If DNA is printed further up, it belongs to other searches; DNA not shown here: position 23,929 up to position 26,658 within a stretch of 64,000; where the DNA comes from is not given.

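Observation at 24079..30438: lptD is translationally coupled to two tandem membrane diguanylate cyclases and an orphan MalK-like ATPase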

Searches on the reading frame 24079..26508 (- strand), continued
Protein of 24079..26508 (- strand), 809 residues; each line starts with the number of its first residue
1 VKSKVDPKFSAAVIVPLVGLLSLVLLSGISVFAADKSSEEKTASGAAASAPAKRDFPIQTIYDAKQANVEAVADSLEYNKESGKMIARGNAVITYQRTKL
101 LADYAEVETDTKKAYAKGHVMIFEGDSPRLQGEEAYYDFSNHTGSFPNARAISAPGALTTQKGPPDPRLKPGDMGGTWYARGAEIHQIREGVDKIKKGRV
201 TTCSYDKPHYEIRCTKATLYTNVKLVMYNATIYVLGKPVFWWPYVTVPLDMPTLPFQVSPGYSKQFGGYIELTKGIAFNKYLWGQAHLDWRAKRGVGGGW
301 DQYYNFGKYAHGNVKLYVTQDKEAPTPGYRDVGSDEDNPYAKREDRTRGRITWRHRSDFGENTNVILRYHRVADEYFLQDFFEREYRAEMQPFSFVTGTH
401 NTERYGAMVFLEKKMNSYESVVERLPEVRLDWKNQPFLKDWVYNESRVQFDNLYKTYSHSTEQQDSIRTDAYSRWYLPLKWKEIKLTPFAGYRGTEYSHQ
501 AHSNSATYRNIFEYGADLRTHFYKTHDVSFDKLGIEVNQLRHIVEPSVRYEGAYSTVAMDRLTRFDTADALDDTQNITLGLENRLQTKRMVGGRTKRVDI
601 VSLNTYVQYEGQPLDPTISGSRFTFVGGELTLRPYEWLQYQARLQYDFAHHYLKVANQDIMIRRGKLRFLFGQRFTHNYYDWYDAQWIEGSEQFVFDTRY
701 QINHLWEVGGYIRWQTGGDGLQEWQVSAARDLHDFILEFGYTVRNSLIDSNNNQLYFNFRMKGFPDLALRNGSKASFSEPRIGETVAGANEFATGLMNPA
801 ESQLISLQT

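Call 19: find_encoding_contigs(protein=P0031, flank=8000, max_places=1)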
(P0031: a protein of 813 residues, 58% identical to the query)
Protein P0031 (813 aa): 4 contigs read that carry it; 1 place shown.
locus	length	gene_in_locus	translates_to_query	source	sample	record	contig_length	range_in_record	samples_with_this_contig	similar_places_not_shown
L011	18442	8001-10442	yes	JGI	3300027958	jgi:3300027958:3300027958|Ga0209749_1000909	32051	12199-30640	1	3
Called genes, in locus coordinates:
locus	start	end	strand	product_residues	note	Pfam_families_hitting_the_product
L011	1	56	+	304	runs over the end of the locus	PF00294:PfkB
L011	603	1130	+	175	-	PF00293:NUDIX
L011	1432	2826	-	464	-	PF00309:Sigma54_AID, PF04963:Sigma54_CBD, PF04552:Sigma54_DBD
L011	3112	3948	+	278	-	PF17848:Zn_ribbon_ACC, PF01039:Carboxyl_trans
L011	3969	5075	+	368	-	PF02463:SMC_N (faint), PF03215:Rad17 (weak), PF00005:ABC_tran, PF17912:OB_MalK, PF08402:TOBE_2 (weak)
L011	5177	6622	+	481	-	PF01590:GAF, PF13185:GAF_2, PF13492:GAF_3 (weak), PF00990:GGDEF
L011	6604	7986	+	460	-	PF00990:GGDEF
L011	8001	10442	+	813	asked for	PF04453:LptD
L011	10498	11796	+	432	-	PF02558:ApbA (weak), PF03721:UDPG_MGDP_dh_N, PF00984:UDPG_MGDP_dh, PF03720:UDPG_MGDP_dh_C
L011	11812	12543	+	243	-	PF00483:NTP_transferase, PF12804:NTP_transf_3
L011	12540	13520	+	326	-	PF01073:3Beta_HSD, PF01370:Epimerase, PF02719:Polysacc_synt_2, PF04321:RmlD_sub_bind, PF07993:NAD_binding_4, PF13460:NAD_binding_10 (weak), PF16363:GDP_Man_Dehyd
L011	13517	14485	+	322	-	PF01073:3Beta_HSD, PF01370:Epimerase, PF02719:Polysacc_synt_2, PF04321:RmlD_sub_bind, PF16363:GDP_Man_Dehyd, PF07993:NAD_binding_4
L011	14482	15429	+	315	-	PF01073:3Beta_HSD, PF01370:Epimerase, PF02719:Polysacc_synt_2 (faint), PF04321:RmlD_sub_bind (weak), PF07993:NAD_binding_4 (faint), PF16363:GDP_Man_Dehyd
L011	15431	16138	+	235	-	PF00535:Glycos_transf_2, PF13641:Glyco_tranf_2_3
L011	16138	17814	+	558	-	PF02366:PMT, PF13231:PMT_2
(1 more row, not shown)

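Call 20: find_encoding_contigs(protein=P0001, flank=10000, max_places=3)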
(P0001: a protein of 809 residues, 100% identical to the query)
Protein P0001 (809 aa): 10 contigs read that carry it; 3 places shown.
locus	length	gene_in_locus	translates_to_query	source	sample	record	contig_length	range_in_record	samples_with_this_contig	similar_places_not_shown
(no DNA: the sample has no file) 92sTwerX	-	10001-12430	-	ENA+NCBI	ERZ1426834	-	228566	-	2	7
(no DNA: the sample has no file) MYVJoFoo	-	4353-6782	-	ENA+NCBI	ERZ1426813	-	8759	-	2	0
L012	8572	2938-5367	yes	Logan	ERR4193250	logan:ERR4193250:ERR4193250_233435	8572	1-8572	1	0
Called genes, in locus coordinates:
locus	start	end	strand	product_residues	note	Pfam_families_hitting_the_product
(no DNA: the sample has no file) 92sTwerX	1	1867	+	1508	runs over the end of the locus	PF00310:GATase_2, PF04898:Glu_syn_central, PF01645:Glu_synthase, PF01493:GXGXG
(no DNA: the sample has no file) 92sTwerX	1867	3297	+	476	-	PF14691:Fer4_20, PF00070:Pyr_redox (weak), PF00890:FAD_binding_2 (weak), PF01266:DAO (weak), PF03486:HI0933_like (weak), PF07992:Pyr_redox_2, PF12831:FAD_oxidored (weak), PF13450:NAD_binding_8, +3 more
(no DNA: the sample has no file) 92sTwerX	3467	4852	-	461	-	PF00309:Sigma54_AID, PF04963:Sigma54_CBD, PF04552:Sigma54_DBD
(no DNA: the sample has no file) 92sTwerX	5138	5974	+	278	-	PF17848:Zn_ribbon_ACC (weak), PF01039:Carboxyl_trans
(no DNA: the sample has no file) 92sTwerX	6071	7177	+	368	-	PF02463:SMC_N (faint), PF03215:Rad17 (weak), PF00005:ABC_tran, PF17912:OB_MalK, PF08402:TOBE_2 (weak)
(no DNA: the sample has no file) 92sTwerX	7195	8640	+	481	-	PF01590:GAF, PF13185:GAF_2, PF13492:GAF_3, PF00990:GGDEF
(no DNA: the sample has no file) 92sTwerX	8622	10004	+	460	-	PF00990:GGDEF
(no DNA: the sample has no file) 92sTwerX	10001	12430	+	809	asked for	PF04453:LptD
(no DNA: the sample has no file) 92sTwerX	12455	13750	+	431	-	PF03721:UDPG_MGDP_dh_N, PF00984:UDPG_MGDP_dh, PF03720:UDPG_MGDP_dh_C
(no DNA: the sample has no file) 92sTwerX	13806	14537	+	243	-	PF00483:NTP_transferase, PF12804:NTP_transf_3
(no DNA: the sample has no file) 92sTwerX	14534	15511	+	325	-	PF01073:3Beta_HSD, PF01370:Epimerase, PF02719:Polysacc_synt_2, PF04321:RmlD_sub_bind, PF07993:NAD_binding_4, PF13460:NAD_binding_10 (weak), PF16363:GDP_Man_Dehyd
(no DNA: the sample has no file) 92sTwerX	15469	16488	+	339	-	PF04321:RmlD_sub_bind, PF01073:3Beta_HSD, PF01370:Epimerase, PF16363:GDP_Man_Dehyd, PF02719:Polysacc_synt_2, PF07993:NAD_binding_4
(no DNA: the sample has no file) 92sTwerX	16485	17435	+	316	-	PF01073:3Beta_HSD, PF01370:Epimerase, PF02719:Polysacc_synt_2 (faint), PF04321:RmlD_sub_bind (weak), PF07993:NAD_binding_4 (faint), PF16363:GDP_Man_Dehyd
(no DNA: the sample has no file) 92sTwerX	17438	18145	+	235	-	PF00535:Glycos_transf_2, PF13641:Glyco_tranf_2_3 (weak)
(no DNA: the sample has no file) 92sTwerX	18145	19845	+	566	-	PF02366:PMT, PF13231:PMT_2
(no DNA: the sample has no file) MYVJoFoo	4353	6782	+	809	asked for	PF04453:LptD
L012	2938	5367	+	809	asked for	PF04453:LptD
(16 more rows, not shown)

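Call 25: find_related_loci(query=A1, collection=metagenome_contigs, flank=7000)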
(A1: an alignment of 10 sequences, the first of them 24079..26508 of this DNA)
Query A1 (809 aa) in metagenome_contigs; peptide patterns used: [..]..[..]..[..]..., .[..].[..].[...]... (x = any residue, [..] = any of these).
176 stretches matched a pattern; 122 encode a relative of the query (tblastn E <= 1e-3); the best 80 are kept; 79 distinct loci.
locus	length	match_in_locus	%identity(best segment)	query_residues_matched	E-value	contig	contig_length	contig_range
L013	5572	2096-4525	81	1-809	0e+0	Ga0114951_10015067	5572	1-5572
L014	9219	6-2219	65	51-808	0e+0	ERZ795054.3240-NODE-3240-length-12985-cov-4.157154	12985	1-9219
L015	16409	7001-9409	62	8-808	0e+0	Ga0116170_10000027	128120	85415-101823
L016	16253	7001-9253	62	30-790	0e+0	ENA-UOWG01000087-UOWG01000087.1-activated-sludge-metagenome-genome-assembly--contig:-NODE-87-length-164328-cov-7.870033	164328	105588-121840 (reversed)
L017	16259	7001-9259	62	18-791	0e+0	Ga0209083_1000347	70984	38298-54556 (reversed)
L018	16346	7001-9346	60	4-806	0e+0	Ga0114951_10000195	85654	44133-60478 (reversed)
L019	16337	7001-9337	59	8-806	0e+0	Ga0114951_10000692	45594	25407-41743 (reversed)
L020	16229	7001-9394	57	24-808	0e+0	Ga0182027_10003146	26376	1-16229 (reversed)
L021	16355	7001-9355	58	38-806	0e+0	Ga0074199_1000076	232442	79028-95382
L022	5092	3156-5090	65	32-701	0e+0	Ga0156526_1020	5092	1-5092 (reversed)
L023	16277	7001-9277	57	9-791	0e+0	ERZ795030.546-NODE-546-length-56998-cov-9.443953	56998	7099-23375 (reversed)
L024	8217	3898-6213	57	33-791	0e+0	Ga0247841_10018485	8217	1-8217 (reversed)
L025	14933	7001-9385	56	37-806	0e+0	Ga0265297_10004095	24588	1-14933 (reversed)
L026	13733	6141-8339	58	38-791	0e+0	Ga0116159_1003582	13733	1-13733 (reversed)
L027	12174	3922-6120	58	38-791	0e+0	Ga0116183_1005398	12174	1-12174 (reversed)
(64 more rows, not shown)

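Call 32: search_solved_structures(query=A1, max_evalue=0.001)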
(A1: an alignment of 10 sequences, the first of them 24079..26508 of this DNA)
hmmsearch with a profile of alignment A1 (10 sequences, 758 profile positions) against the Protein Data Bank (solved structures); distinct sequences matched with E-value up to 0.001: 4.
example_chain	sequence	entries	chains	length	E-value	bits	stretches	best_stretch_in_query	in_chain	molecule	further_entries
7omm_A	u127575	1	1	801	1.2e-14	56.5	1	57-216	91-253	LPS-assembly protein LptD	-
5iv9_A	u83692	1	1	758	4.1e-13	51.5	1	72-341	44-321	LPS-assembly protein LptD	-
8h1r_A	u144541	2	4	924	1.1e-12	50.1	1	57-338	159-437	LPS-assembly protein LptD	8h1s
5iv8_A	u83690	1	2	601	7.1e-05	24.3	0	195-341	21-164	LPS biosynthesis protein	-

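Call 77: find_homologous_proteins(query=A5, max_evalue=0.00001)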
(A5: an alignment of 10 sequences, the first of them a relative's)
Query A5 (10 sequences) (738 aa, profile of the alignment): 423 proteins with E <= 0.00001 among 8000 candidates; the best 120 are listed.
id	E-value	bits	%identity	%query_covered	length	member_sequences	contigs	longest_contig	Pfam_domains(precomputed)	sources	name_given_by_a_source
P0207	4.3e-287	972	100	100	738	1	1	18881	PF06835.19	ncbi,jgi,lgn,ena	ncbi:MAG: LPS export ABC transporter periplasmic protein LptC [Candidatus Omnitrophota bacterium]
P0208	2.0e-255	868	79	100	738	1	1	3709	PF04453.21,PF03968.20,PF06835.19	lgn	-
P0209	8.6e-253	859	38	98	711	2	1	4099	-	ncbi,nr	ncbi:MAG: LPS export ABC transporter periplasmic protein LptC [Candidatus Omnitrophica bacterium]|nr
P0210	2.6e-251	854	39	93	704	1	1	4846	PF04453.21,PF06835.19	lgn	-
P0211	2.0e-250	851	73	97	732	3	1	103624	PF06835.19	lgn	-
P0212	2.0e-244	831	58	100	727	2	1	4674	-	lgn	-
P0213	1.3e-243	829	56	98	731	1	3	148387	-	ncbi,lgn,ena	-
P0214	2.1e-243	828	37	93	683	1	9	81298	PF04453.21,PF03968.20,PF06835.19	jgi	-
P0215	2.6e-243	828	37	97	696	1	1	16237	PF03968.20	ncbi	ncbi:MAG: LptA/OstA family protein [Candidatus Omnitrophota bacterium]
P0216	3.2e-243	827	58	98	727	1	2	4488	-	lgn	-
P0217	4.3e-243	827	57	93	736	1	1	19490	PF06835.19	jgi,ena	-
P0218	2.0e-241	821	66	100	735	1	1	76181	PF19838.6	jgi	-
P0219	1.3e-240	819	58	97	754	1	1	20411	-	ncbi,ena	-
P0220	2.7e-240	818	58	96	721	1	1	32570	-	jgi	jgi:LPS-assembly protein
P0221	3.5e-240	817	57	96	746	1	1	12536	-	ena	-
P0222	1.2e-239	816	36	96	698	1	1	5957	PF04453.21,PF03968.20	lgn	-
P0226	5.2e-238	810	36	92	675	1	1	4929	PF04453.21,PF06835.19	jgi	jgi:LPS-assembly protein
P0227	7.0e-238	810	55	99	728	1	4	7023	PF03968.20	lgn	-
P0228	1.7e-237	809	60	93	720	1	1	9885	PF03968.20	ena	-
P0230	1.0e-236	806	57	97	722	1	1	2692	PF03968.20,PF06835.19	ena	-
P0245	2.6e-231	788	59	93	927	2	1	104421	PF00515.35,PF07719.24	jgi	-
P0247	1.1e-230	786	53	95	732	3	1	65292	PF03968.20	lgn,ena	-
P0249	2.4e-230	785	55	99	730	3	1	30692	PF03968.20,PF06835.19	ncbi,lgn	-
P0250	2.9e-230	785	55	98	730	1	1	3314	PF03968.20,PF06835.19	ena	-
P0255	3.8e-229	781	56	93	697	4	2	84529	PF03968.20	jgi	jgi:LPS-assembly protein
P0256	4.7e-229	781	53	97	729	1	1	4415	PF03968.20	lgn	-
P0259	1.0e-228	780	51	94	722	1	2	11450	PF03968.20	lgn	-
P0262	2.3e-228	778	50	99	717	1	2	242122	PF03968.20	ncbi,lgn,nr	ncbi:MAG: hypothetical protein NTY76_02735 [Candidatus Omnitrophica bacterium]|nr:hypothetical prote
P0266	3.6e-228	778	57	97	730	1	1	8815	PF03968.20,PF06835.19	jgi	jgi:LPS-assembly protein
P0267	4.1e-228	777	56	98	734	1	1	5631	PF03968.20,PF06835.19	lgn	-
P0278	2.5e-226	772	52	98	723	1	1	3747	PF03968.20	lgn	-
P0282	4.5e-225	767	56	98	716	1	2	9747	PF03968.20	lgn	-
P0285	1.2e-224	766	57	97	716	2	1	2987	PF03968.20,PF06835.19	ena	-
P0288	1.3e-224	766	54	94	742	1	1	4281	PF03968.20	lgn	-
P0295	5.2e-223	761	57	97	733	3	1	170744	PF03968.20,PF06835.19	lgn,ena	-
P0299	1.1e-222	760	51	93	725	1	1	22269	PF03968.20,PF06835.19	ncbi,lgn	-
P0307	6.3e-221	754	52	97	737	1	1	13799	PF03968.20,PF06835.19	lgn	-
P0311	1.8e-220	752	54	99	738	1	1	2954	PF03968.20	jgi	jgi:LPS-assembly protein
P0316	7.3e-220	750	56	93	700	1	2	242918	PF06835.19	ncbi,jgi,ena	-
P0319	2.8e-219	748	52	97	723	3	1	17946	PF03968.20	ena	-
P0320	3.9e-219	748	53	94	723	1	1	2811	PF03968.20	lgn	-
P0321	4.3e-219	748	39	93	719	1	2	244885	PF03968.20,PF06835.19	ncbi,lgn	-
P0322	1.0e-217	743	44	97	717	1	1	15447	PF03968.20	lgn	-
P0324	1.6e-217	742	43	97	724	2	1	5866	PF03968.20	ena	-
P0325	3.9e-217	741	52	97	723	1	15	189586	PF03968.20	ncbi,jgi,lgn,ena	-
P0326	8.6e-217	740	36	97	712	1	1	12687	PF03968.20,PF06835.19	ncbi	-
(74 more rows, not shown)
